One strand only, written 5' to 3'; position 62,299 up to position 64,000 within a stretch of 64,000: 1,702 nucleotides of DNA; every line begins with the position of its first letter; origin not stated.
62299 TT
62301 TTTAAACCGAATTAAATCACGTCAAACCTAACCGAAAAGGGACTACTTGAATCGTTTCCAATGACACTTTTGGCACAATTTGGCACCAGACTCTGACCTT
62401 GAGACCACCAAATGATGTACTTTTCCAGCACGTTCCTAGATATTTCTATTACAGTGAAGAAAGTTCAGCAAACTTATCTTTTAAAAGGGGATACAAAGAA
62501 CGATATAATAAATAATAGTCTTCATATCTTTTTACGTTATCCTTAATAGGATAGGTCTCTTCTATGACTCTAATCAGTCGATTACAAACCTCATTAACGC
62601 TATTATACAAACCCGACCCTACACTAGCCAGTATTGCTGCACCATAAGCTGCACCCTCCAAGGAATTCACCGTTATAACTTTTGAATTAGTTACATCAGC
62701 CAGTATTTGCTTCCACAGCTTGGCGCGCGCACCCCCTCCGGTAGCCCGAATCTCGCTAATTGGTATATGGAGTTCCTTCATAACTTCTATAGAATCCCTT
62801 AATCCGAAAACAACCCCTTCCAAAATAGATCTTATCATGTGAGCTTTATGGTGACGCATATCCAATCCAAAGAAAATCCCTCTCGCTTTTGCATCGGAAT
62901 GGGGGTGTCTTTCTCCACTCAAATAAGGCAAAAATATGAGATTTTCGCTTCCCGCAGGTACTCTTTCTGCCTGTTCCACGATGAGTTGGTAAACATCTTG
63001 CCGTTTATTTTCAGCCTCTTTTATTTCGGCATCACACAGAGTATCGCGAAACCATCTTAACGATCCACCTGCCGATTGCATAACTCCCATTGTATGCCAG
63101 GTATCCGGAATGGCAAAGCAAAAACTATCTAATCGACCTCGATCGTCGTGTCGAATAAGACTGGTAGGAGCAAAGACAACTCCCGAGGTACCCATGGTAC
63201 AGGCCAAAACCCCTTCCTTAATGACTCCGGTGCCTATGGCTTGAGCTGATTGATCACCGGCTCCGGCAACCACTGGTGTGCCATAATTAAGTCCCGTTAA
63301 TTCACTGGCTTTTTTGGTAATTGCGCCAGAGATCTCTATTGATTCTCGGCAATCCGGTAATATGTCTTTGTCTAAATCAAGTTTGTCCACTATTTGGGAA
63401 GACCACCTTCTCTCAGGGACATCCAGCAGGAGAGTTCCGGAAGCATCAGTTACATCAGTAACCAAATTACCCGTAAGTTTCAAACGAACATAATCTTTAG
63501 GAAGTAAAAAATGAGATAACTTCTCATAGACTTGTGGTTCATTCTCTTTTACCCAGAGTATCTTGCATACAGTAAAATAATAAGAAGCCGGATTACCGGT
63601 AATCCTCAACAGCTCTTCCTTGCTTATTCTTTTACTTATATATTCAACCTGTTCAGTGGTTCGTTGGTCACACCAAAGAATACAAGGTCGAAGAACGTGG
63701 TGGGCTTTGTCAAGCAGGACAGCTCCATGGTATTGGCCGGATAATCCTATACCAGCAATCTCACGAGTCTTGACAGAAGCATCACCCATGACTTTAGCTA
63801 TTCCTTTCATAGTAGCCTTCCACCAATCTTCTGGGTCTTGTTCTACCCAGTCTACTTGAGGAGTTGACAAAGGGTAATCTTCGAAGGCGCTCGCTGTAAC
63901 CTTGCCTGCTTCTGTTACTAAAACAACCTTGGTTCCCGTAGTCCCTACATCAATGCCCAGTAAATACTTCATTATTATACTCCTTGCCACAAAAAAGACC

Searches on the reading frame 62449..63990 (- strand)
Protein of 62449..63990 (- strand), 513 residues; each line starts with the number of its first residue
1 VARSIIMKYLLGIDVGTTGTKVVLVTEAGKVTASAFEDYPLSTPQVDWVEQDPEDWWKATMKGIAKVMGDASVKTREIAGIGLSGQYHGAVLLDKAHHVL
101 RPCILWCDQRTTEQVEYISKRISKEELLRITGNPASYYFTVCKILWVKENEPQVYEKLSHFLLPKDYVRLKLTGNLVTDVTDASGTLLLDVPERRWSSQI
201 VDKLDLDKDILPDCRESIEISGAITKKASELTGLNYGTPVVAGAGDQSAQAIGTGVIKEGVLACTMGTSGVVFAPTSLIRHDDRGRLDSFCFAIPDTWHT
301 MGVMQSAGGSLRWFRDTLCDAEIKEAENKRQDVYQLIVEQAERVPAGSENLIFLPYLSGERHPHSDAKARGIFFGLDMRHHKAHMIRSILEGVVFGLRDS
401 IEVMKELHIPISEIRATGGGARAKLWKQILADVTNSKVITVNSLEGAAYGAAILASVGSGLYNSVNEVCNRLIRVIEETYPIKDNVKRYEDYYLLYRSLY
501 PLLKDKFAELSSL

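Call 13: search_protein_families(library=pfam, proteins=[window:62449-63990:-], max_evalue=0.1)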
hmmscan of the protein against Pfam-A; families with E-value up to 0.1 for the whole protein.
window:62449-63990:- (513 aa): 4 families
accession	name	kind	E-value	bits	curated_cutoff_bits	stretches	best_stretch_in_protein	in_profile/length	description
PF00370.27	FGGY_N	-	7.7e-77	258.6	28.8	1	9-253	1-245/245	FGGY family of carbohydrate kinases, N-terminal domain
PF02782.22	FGGY_C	-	2.4e-38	132.3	27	1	262-457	1-196/198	FGGY family of carbohydrate kinases, C-terminal domain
PF01869.26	BcrAD_BadFG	-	0.00072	19.6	31.5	1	11-94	1-78/271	BadF/BadG/BcrA/BcrD ATPase family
PF10876.14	Phage_TAC_9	-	0.012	16.1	25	0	214-259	36-80/144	Phage tail assembly chaperone protein, TAC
